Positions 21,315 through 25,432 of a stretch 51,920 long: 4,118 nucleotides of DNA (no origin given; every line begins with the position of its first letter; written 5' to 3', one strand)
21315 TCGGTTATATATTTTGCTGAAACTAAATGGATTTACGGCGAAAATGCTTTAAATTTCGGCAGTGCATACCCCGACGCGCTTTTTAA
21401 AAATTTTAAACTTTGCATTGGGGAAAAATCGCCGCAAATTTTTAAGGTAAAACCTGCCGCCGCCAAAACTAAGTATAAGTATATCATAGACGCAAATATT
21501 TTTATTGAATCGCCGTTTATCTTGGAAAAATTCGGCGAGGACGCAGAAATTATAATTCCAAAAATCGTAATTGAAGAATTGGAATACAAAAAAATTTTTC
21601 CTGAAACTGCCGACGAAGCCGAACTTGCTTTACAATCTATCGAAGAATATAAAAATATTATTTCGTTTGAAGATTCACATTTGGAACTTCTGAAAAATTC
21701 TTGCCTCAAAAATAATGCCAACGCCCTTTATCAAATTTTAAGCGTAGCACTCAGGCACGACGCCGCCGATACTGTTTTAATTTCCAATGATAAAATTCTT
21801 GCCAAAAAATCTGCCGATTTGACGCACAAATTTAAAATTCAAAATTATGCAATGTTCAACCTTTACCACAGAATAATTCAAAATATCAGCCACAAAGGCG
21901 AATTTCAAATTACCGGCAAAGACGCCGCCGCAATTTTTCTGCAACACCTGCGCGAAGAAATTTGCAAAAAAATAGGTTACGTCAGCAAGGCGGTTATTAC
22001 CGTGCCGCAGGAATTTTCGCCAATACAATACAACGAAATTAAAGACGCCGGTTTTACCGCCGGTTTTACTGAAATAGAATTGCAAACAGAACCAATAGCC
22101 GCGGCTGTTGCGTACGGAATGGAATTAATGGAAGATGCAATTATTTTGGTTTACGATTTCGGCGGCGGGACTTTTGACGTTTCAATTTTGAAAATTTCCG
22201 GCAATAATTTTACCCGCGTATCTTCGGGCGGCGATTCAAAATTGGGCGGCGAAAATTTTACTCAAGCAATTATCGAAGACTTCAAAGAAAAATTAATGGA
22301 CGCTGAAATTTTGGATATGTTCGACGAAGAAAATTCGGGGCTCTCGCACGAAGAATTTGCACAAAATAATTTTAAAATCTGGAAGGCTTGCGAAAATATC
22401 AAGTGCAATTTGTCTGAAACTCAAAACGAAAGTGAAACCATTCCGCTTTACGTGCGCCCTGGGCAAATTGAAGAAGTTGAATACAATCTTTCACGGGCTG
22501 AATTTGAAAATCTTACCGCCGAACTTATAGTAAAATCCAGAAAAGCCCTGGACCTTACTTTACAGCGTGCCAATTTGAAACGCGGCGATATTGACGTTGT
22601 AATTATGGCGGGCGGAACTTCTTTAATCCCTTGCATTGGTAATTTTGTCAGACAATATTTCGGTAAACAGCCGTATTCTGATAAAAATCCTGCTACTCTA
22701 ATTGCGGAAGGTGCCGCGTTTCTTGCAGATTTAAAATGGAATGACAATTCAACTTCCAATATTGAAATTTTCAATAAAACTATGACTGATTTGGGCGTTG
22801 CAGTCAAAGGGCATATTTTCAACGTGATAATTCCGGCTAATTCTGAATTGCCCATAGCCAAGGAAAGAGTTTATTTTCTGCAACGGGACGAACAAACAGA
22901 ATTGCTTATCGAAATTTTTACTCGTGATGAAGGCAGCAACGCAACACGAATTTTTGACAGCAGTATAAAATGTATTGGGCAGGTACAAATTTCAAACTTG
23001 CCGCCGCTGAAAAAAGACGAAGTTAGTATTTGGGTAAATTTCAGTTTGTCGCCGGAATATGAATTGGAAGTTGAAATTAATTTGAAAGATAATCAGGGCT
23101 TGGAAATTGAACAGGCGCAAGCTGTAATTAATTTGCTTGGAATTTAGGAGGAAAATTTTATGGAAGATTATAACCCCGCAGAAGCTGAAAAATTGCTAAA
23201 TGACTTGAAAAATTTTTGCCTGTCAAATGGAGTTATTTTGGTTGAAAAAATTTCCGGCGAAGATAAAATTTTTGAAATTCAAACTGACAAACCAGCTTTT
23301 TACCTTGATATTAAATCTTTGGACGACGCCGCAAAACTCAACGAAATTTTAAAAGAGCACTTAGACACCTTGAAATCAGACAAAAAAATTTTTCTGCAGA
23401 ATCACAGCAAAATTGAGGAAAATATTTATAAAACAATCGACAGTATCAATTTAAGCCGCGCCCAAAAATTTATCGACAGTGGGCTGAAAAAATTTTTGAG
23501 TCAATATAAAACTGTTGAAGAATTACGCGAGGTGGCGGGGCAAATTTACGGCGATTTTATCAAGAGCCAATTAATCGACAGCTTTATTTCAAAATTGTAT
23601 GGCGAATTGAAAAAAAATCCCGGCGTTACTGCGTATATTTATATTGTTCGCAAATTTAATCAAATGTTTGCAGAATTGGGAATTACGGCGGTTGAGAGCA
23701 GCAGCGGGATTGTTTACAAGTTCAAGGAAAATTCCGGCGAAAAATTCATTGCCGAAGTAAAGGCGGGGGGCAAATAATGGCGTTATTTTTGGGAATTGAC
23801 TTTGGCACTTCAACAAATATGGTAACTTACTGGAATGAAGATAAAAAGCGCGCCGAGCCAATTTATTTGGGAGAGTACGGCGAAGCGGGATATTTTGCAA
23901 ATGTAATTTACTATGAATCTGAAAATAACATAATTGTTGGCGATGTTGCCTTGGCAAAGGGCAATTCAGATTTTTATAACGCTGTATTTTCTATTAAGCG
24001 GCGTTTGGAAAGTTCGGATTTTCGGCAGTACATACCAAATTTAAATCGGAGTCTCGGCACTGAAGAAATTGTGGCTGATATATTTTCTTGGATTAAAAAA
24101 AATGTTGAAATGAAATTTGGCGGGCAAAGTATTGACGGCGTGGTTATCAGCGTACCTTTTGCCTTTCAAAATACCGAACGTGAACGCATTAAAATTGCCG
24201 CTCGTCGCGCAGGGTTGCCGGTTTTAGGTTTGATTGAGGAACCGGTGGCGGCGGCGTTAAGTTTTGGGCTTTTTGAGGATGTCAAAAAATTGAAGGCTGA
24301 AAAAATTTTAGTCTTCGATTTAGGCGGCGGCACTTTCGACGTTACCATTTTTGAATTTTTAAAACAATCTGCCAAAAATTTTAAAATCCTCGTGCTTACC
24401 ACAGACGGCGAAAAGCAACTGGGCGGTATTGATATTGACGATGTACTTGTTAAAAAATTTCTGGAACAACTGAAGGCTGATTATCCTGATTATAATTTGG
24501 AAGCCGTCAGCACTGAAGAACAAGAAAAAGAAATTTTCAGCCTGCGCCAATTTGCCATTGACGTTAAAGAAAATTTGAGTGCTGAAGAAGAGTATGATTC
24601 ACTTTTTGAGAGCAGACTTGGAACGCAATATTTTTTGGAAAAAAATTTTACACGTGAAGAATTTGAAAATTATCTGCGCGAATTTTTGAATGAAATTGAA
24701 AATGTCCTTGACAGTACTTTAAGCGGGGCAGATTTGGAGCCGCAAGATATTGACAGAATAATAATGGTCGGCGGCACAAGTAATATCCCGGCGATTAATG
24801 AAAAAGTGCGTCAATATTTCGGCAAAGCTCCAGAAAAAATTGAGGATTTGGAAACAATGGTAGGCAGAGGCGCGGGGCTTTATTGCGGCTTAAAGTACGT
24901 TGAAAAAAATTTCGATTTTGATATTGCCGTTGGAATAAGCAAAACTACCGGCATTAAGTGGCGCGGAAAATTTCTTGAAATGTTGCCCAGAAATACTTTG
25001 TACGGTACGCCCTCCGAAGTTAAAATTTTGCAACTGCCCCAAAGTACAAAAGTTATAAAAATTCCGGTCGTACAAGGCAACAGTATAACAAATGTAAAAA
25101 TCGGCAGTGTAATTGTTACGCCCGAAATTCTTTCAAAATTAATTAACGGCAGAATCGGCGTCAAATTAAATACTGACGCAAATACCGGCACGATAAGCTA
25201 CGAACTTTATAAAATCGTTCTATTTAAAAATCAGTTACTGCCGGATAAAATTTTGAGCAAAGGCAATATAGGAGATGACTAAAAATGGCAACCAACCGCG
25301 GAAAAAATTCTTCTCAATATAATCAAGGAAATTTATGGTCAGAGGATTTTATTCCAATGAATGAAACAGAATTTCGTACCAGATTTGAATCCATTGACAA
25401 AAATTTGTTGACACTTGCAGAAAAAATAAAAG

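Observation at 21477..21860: PIN (PhoH/YlaK-like) nuclease domain inserted inside the ATPase domain of the first Hsp70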

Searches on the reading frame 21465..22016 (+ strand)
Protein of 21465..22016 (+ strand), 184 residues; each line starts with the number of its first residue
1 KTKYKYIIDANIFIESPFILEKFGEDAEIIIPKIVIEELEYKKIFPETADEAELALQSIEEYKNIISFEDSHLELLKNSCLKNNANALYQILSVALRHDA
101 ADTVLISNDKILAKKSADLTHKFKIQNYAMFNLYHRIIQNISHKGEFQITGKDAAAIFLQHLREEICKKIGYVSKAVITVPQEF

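Call 62: search_dna_similar(query=window:21465-22016:+, collection=plasmids, mode=protein, max_evalue=0.001, max_rows=20)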
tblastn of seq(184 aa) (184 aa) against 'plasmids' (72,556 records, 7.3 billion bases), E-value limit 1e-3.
No match.

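Call 63: search_dna_similar(query=window:21465-22016:+, collection=phages, mode=protein, max_evalue=0.001, max_rows=20)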
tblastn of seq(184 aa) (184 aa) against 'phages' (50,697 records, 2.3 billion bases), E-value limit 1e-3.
Records with a match: 5; places in all: 5; records where one place covers at least 80% of the query: 0.
Best place of each record, by identity: <60% 5.
By first word of the organism name: Cronobacter 5.
By host as written in the record: Cronobacter sakazakii ATCC BAA894 5.
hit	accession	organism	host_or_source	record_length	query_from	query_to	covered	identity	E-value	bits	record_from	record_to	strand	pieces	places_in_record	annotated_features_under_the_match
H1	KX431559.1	Cronobacter phage vB_CsaM_leB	Cronobacter sakazakii ATCC BAA894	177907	1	57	31%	43.1%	8e-4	45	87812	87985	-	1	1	PhoH domain containing protein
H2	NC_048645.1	Cronobacter phage vB_CsaM_leB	Cronobacter sakazakii ATCC BAA894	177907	1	57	31%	43.1%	8e-4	45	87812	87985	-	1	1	PhoH-like phosphate starvation-inducible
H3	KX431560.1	Cronobacter phage vB_CsaM_leN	Cronobacter sakazakii ATCC BAA894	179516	1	57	31%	43.1%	8e-4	45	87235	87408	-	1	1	putative PhoH family protein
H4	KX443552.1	Cronobacter phage vB_CsaM_leE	Cronobacter sakazakii ATCC BAA894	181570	1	57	31%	43.1%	8e-4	45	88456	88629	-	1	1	putative PhoH family protein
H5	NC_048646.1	Cronobacter phage vB_CsaM_leE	Cronobacter sakazakii ATCC BAA894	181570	1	57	31%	43.1%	8e-4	45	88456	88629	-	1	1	PhoH-like phosphate starvation-inducible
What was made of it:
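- No plasmid or phage copy was found (calls 62, 63). No copies occur on plasmids or phages (calls 62, 63).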

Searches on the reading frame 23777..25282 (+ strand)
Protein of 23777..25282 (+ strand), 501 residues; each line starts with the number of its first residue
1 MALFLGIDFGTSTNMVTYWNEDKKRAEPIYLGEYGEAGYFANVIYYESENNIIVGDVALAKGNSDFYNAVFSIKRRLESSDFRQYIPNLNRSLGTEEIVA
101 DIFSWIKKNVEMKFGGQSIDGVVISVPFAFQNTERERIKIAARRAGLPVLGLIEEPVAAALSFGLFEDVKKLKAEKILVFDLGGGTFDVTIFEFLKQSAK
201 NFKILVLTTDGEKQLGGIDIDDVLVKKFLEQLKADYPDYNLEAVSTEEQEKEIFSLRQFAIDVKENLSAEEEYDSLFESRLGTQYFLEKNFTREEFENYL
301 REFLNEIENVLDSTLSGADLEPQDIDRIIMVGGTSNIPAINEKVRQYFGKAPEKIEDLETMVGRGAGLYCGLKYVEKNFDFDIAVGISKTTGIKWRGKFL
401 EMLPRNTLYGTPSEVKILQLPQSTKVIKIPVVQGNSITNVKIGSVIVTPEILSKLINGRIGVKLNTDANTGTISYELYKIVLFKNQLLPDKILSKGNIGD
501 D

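Call 3: search_protein_families(library=pfam, proteins=[window:23777-25282:+], max_evalue=0.01)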
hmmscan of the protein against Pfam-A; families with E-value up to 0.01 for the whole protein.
window:23777-25282:+ (501 aa): 3 families
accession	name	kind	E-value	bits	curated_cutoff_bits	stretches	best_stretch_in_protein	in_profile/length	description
PF00012.26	HSP70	-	2.4e-58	198.3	20.6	1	5-436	2-440/599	Hsp70 protein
PF06723.19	MreB_Mbl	-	3.8e-11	42.9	27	1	118-192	92-162/327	MreB/Mbl protein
PF21523.3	ParM_N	-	0.0032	18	27.4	0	274-351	64-138/159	Plasmid segregation protein ParM, C-terminal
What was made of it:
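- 23777..25282 (+): Hsp70 paralogue 2 (501 aa). Pfam HSP70 2.4e-58 (call 3).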

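Call 5: search_protein_families(library=padloc, proteins=[window:23777-25282:+], max_evalue=0.01)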
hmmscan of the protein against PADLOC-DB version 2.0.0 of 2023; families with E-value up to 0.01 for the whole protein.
window:23777-25282:+ (501 aa): 1 family
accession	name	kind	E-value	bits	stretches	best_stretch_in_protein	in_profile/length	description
PDLC04731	PDC-M61B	-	3e-05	20.9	1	153-342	329-510/588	-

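Call 6: search_protein_families(library=ncbifam, proteins=[window:23777-25282:+], max_evalue=0.01)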
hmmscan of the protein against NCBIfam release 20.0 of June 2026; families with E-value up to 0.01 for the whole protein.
window:23777-25282:+ (501 aa): 15 families
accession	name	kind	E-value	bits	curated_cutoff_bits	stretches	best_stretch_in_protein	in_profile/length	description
NF001413.0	PRK00290.1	equivalog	1.3e-53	182.4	648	1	2-377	2-378/625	molecular chaperone DnaK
TIGR02350.1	prok_dnaK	equivalog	8.5e-52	176.3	822.55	1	5-374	3-374/596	molecular chaperone DnaK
NF003520.0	PRK05183.1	subfamily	2e-51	175.2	620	1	3-373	20-382/621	Fe-S protein assembly chaperone HscA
TIGR01991.1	HscA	equivalog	2e-51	175.2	708.55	1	5-434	2-425/600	Fe-S protein assembly chaperone HscA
NF009947.0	PRK13411.1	equivalog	4.8e-43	147.1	1002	1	90-374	105-378/662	molecular chaperone DnaK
NF009946.0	PRK13410.1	equivalog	1.7e-40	138.9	1019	1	75-372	92-376/669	molecular chaperone DnaK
NF002399.0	PRK01433.1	equivalog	7.6e-35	120.6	743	1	5-349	22-333/595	Fe-S protein assembly chaperone HscA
NF008673.0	PRK11678.1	equivalog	5e-15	55.3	331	2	96-227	127-262/450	molecular chaperone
NF010539.0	PRK13927.1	subfamily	3.6e-09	36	293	1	105-192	86-168/339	rod shape-determining protein MreB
TIGR00904.1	mreB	subfamily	1.1e-08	34.6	365.75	1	118-192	100-167/334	MreB/Mrl family cell shape determining protein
NF010540.1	PRK13929.1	exception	2.2e-07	30.3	515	1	97-194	79-169/334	rod-share determining protein MreBH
NF011660.0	PRK15080.1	equivalog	6.1e-06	25.6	182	0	102-193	78-159/277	ethanolamine utilization protein EutJ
TIGR02529.1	EutJ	subfamily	9.4e-06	25.3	152.1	1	102-193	45-126/239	ethanolamine utilization protein EutJ family protein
NF010498.0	PRK13917.1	equivalog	1.3e-05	24.6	417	1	170-370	180-334/344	plasmid segregation protein ParM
TIGR01174.1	ftsA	equivalog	0.00084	18.5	175.85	0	133-192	158-213/371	cell division protein FtsA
